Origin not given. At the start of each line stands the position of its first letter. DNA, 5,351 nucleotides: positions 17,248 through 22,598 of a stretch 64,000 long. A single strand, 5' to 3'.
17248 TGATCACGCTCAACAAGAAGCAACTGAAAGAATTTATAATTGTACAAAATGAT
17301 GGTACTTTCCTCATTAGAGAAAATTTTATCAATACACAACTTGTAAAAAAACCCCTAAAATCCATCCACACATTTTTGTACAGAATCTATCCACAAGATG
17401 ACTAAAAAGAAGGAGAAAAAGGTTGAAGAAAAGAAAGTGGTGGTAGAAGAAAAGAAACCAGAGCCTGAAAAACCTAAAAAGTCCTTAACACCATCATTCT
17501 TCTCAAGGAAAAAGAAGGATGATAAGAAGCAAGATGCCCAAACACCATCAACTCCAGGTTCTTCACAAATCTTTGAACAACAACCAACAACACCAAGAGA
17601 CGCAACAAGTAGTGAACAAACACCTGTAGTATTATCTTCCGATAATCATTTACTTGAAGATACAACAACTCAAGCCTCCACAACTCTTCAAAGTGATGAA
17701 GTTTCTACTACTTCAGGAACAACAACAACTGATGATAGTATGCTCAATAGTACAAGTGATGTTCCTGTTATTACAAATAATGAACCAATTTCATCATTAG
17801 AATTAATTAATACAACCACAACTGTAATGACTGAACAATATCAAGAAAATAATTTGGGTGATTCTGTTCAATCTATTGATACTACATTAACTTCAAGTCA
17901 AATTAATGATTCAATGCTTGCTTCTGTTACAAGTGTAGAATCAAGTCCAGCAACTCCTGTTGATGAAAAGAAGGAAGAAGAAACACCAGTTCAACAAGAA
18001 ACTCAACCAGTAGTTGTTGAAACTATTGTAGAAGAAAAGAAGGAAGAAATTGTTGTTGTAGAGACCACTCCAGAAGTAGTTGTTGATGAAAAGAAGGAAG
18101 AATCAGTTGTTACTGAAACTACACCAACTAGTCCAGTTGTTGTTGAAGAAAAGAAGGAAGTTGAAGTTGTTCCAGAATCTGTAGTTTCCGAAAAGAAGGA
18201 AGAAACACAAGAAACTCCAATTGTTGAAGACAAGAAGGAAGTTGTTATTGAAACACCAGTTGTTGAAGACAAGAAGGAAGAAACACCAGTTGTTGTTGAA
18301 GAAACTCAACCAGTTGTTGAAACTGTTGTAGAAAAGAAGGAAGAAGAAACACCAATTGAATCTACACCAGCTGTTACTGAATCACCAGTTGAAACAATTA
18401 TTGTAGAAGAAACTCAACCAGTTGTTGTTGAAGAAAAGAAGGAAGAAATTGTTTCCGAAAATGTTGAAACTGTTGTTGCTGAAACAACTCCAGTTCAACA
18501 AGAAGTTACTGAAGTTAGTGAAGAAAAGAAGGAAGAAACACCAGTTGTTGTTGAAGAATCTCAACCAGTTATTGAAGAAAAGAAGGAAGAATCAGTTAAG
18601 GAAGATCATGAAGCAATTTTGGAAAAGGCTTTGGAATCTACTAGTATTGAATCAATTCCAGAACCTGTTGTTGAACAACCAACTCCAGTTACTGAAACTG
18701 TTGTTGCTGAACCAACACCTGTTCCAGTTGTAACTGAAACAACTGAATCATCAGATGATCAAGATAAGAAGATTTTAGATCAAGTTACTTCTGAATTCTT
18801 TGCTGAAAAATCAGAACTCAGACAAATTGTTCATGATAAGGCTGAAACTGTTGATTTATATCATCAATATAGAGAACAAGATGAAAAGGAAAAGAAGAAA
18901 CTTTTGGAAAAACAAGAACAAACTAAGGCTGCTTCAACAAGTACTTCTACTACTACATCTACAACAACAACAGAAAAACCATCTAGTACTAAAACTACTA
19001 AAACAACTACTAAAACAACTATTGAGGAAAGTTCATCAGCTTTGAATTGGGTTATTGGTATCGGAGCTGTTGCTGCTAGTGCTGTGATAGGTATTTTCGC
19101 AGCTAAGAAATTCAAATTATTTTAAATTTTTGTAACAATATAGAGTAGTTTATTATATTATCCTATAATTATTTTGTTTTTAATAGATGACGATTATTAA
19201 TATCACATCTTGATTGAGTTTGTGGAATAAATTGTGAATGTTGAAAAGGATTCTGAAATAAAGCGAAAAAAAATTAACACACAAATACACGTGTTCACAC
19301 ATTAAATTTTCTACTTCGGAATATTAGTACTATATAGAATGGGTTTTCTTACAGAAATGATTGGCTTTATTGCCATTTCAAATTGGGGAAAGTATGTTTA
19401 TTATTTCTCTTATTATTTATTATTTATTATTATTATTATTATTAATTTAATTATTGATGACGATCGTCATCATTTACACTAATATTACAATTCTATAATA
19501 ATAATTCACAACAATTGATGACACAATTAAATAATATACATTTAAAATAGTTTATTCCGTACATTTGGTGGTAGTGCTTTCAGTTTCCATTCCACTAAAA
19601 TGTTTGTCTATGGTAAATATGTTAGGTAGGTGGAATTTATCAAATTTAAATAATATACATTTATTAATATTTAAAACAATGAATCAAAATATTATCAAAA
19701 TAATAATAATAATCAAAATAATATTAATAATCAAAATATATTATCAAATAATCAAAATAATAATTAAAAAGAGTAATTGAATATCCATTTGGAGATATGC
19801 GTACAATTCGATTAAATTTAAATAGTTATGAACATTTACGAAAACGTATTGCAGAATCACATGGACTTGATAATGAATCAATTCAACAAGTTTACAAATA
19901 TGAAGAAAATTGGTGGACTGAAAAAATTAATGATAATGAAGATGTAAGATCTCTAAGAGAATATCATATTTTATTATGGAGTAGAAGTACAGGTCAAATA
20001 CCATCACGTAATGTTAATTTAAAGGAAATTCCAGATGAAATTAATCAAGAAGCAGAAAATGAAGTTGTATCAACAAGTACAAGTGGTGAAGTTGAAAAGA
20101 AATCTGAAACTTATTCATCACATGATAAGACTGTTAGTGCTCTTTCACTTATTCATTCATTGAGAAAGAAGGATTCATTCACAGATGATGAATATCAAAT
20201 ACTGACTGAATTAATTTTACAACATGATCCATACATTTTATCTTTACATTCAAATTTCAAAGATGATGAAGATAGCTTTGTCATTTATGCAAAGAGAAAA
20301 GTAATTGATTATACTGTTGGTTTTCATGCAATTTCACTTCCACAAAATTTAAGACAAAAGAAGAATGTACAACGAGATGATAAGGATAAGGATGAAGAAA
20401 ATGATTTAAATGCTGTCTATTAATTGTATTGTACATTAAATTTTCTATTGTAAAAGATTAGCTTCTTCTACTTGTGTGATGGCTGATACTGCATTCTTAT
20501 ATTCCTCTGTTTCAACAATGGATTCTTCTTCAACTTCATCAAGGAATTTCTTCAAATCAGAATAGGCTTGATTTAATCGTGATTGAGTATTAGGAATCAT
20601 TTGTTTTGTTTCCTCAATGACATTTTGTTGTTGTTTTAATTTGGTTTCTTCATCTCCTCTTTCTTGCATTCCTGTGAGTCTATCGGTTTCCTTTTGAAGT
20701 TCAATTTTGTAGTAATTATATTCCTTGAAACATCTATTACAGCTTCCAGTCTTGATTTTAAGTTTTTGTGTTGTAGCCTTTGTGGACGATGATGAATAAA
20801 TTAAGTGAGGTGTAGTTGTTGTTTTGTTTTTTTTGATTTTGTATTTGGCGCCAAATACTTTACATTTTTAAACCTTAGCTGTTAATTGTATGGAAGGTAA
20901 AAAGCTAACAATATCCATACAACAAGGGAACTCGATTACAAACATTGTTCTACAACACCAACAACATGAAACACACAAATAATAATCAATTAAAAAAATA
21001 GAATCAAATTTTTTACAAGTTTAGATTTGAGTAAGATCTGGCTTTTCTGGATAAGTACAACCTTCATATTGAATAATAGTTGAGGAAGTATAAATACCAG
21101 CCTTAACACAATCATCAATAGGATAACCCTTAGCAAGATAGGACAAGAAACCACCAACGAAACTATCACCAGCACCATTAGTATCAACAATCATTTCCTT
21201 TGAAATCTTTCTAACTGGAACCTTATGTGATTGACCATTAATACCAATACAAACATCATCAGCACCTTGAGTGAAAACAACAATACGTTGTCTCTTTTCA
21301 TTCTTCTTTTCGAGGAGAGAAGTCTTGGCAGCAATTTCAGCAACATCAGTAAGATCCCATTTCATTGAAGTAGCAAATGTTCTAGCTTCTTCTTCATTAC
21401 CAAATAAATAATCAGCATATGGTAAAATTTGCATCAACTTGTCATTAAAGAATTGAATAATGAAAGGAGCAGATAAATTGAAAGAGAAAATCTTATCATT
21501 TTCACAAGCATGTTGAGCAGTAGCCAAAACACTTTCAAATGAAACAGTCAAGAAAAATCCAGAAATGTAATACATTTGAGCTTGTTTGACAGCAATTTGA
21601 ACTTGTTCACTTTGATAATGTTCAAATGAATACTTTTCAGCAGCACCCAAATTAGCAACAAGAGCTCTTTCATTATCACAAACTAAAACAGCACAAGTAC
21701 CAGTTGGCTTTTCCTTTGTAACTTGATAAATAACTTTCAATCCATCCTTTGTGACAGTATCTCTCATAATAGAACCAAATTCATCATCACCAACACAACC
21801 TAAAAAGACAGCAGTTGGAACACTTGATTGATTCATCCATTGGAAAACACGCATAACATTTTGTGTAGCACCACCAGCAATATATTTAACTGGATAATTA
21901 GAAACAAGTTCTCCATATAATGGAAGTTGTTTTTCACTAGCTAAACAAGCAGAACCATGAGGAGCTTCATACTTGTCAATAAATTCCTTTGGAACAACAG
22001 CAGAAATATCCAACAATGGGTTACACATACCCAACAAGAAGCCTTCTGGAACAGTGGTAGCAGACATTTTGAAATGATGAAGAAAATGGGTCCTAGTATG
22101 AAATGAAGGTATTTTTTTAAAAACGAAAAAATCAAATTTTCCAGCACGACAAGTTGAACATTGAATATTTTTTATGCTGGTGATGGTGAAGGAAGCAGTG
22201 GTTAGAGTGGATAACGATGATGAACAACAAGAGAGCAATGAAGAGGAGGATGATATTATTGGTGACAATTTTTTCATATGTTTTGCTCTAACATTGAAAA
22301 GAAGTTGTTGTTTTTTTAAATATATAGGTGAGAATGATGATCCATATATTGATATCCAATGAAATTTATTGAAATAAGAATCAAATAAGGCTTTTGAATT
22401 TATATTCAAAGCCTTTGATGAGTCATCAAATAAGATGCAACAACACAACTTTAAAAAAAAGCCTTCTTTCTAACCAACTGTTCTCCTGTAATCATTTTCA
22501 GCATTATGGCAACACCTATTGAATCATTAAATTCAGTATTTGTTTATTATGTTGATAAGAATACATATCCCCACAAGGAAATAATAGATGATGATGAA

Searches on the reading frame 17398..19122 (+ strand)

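Call 33: search_protein_families(library=pfam, proteins=[window:17398-19122:+], max_evalue=0.001)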
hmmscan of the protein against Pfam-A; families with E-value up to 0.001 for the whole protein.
window:17398-19122:+ (575 aa): 1 family
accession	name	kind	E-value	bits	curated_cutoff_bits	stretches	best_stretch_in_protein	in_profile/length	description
PF11498.13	Activator_LAG-3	-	0.00093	18.7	23.3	0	422-523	14-113/476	Transcriptional activator LAG-3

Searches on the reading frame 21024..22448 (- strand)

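Call 33: search_protein_families(library=pfam, proteins=[window:21024-22448:-], max_evalue=0.001)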
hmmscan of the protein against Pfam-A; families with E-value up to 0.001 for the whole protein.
window:21024-22448:- (475 aa): 1 family
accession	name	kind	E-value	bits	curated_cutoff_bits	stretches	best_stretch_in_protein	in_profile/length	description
PF00294.29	PfkB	-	2.9e-63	214.4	25.8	1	178-467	22-298/302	pfkB family carbohydrate kinase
